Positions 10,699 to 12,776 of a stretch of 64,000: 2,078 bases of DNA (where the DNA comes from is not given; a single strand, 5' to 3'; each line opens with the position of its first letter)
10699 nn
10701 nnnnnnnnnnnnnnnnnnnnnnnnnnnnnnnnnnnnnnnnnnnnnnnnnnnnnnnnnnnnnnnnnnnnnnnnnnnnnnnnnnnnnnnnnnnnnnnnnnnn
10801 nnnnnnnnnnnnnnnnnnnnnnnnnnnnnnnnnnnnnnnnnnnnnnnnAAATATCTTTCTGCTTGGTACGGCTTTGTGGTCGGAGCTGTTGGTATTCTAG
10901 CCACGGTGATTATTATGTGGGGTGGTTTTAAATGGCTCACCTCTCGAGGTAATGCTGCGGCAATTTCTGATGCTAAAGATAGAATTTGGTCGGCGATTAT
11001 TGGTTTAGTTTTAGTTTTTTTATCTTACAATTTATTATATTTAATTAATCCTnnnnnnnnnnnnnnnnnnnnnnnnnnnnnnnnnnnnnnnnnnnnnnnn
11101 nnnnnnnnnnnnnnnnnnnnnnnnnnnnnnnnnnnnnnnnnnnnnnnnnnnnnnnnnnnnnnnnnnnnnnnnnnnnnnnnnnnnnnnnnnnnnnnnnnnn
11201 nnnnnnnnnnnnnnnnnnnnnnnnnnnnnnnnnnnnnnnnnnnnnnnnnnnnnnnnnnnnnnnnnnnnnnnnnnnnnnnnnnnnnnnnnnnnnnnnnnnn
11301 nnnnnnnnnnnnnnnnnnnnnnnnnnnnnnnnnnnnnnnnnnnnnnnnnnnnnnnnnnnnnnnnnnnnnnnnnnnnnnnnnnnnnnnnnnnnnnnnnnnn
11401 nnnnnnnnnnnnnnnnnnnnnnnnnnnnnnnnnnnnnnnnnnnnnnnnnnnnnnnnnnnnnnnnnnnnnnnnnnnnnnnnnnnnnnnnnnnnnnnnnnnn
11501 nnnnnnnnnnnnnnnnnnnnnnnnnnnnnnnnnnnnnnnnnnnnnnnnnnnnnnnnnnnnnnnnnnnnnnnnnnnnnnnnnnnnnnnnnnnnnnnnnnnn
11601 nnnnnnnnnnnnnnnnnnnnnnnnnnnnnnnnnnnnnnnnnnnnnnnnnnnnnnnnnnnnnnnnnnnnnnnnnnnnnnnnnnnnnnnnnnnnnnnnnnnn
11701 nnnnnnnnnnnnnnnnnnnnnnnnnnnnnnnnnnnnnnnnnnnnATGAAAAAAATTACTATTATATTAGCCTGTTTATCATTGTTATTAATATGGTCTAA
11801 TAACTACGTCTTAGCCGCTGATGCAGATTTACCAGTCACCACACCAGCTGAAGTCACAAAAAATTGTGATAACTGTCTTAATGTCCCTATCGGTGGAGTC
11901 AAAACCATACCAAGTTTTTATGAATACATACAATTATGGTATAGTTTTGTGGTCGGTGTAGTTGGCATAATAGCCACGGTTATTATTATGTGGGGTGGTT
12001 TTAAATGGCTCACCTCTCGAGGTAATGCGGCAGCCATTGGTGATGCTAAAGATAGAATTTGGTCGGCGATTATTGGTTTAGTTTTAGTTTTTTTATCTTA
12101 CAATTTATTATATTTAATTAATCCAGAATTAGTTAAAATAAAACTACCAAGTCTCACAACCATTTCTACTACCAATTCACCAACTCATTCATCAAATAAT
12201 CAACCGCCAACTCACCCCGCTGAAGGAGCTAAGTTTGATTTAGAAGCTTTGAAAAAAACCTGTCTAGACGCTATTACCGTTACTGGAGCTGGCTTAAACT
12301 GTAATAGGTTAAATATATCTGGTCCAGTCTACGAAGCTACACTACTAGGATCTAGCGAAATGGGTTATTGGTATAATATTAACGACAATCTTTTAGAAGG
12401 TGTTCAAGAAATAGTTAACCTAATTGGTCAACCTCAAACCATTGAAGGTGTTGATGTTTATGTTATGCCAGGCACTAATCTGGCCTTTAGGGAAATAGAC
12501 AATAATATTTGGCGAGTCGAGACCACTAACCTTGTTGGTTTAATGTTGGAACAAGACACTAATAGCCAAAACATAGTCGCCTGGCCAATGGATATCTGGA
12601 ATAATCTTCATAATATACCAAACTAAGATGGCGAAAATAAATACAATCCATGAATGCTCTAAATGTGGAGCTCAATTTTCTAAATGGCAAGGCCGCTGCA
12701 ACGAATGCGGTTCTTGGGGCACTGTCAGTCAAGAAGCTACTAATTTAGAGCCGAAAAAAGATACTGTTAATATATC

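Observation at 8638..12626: Pilin-like genes with a pilin-lytic transglycosylase fusion and a 187-bp gene-conversion tract, next to DsbA and a PD40 protein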

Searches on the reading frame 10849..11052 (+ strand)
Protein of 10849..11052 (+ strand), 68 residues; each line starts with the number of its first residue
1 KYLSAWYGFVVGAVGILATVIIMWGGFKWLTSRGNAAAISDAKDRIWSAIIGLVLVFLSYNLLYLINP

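Call 67: search_solved_structures(query=A6, max_evalue=10, show_alignments=2)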
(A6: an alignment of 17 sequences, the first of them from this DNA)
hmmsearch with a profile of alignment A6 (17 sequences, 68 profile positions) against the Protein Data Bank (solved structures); distinct sequences matched with E-value up to 10: 4.
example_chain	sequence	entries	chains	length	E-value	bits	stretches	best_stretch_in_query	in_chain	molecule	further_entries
2m3g_A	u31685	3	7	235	0.34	14.1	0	5-25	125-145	Anabaena Sensory Rhodopsin | Bacteriorhodopsin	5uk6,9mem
8hiw_A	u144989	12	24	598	0.39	13.9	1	39-64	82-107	Aluminum-activated malate transporter 9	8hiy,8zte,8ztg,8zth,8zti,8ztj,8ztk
1xio_A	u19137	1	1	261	0.48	13.6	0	5-25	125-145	ANABAENA SENSORY RHODOPSIN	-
4tl3_A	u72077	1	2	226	0.64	13.2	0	5-25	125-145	Anabaena sensory rhodopsin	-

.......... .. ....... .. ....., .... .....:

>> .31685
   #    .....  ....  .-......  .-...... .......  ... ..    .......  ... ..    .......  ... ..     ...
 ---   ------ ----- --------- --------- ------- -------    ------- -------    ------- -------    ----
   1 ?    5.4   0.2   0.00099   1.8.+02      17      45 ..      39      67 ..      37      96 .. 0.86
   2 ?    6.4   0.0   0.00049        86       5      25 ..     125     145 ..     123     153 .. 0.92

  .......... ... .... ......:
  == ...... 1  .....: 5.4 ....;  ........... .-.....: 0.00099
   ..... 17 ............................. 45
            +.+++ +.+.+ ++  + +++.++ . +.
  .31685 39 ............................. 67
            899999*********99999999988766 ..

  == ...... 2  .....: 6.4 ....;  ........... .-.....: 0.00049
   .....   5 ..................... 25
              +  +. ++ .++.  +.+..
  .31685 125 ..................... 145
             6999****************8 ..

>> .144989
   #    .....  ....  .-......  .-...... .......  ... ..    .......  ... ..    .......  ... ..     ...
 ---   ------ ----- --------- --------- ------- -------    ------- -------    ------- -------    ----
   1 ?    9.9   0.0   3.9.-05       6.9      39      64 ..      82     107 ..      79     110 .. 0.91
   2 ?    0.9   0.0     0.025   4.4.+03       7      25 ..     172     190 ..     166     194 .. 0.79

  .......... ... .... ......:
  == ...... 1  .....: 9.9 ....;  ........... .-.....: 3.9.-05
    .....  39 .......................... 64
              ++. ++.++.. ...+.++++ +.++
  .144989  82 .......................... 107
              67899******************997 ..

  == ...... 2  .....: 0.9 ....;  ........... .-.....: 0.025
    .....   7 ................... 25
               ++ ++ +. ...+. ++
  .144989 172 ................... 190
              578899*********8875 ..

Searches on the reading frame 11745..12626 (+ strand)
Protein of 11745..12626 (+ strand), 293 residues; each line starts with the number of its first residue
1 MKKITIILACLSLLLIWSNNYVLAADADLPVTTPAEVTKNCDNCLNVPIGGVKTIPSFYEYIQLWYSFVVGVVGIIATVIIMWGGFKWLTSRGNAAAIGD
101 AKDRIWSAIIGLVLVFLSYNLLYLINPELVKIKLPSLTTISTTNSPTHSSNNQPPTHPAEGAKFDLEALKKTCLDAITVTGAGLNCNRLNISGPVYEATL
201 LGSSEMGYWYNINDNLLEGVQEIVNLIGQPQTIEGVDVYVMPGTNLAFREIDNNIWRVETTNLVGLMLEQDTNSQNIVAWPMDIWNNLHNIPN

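Call 5: search_protein_families(library=pfam, proteins=[window:11745-12626:+], max_evalue=0.1)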
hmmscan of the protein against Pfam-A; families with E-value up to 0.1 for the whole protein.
window:11745-12626:+ (293 aa): 2 families
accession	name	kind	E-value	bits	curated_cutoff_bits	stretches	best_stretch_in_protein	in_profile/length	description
PF18895.5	T4SS_pilin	-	1.4e-09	38.3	26.6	1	59-118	6-64/71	Type IV secretion system pilin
PF04956.18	TrbC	-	4.8e-05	23.9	27.9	1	63-121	42-94/98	TrbC/VIRB2 pilin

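Call 52: predict_structure(alignment_id=A3)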
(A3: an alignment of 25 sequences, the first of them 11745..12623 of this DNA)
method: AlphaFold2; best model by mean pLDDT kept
length: 293 residues; sequences in the alignment: 25
mean_pLDDT: 53.0   pTM: 0.27
mean pLDDT of the five models: 53.0, 50.9, 50.7, 48.3, 45.4
residues with pLDDT >= 90: 0; 70-90: 74; 50-70: 54; < 50: 165
segments of 3 or more residues with pLDDT < 50: 22-38, 137-166, 169-171, 173-229, 231-233, 235-238, 240-267, 272-277, 280-293
pLDDT, mean of each block of 10 residues (from residue 1): 76 72 45 45 61 71 76 73 66 65 74 73 71 52 41 39 45 46 40 31 31 34 39 47 44 44 48 49 42 32
secondary structure, 60 per line:
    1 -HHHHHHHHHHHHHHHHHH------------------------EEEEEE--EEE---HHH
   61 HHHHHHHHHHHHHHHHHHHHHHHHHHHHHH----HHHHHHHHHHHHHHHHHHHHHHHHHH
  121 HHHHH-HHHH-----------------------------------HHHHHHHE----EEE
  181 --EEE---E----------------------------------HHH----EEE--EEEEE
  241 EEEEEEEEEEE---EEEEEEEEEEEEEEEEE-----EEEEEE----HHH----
elements in order: H2-19 E44-49 E52-54 H58-90 H95-125 H127-130 H166-172 E178-180 E183-185 E231-233 E236-251 E255-271 E277-282

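Call 71: find_related_loci(query=window:11745-12623:+, collection=viral_contigs, flank=5000)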
Query window:11745-12623:+ (293 aa) in viral_contigs; peptide patterns used: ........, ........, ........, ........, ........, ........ (x = any residue, [..] = any of these).
1 stretches matched a pattern, but none encodes a relative of the query by tblastn (E <= 1e-3).

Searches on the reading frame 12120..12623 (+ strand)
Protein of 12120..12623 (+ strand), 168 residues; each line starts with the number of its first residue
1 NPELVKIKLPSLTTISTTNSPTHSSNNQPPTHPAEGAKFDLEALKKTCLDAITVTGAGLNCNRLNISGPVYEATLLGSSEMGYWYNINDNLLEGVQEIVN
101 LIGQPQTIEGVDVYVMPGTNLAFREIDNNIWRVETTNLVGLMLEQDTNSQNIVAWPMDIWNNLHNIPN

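Call 17: find_homologous_proteins(query=window:12123-12623:+, max_evalue=0.01)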
Query seq(167 aa) (167 aa): 1 proteins with E <= 0.01 among 29 candidates.
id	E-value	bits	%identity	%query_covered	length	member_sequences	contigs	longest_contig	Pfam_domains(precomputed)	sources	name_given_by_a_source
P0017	1.7e-106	371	100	100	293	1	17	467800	PF18895.6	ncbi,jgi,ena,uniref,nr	ncbi:hypothetical protein GW933_02925 [Candidatus Falkowbacteria bacterium]|uniref:Uncharacterized p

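Call 27: search_protein_representatives(protein=window:12120-12623:+)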
Query: 168 residues. Proteins with E-value up to 0.001 (for the whole library): 3; up to 1e-10: 1; up to 1e-30: 1. The best 3 are listed.
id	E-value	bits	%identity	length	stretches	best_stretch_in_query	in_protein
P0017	1.4e-107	373.2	100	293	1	1-168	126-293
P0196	1.2e-07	48.1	25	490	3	13-130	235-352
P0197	6.0e-04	36.1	50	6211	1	25-44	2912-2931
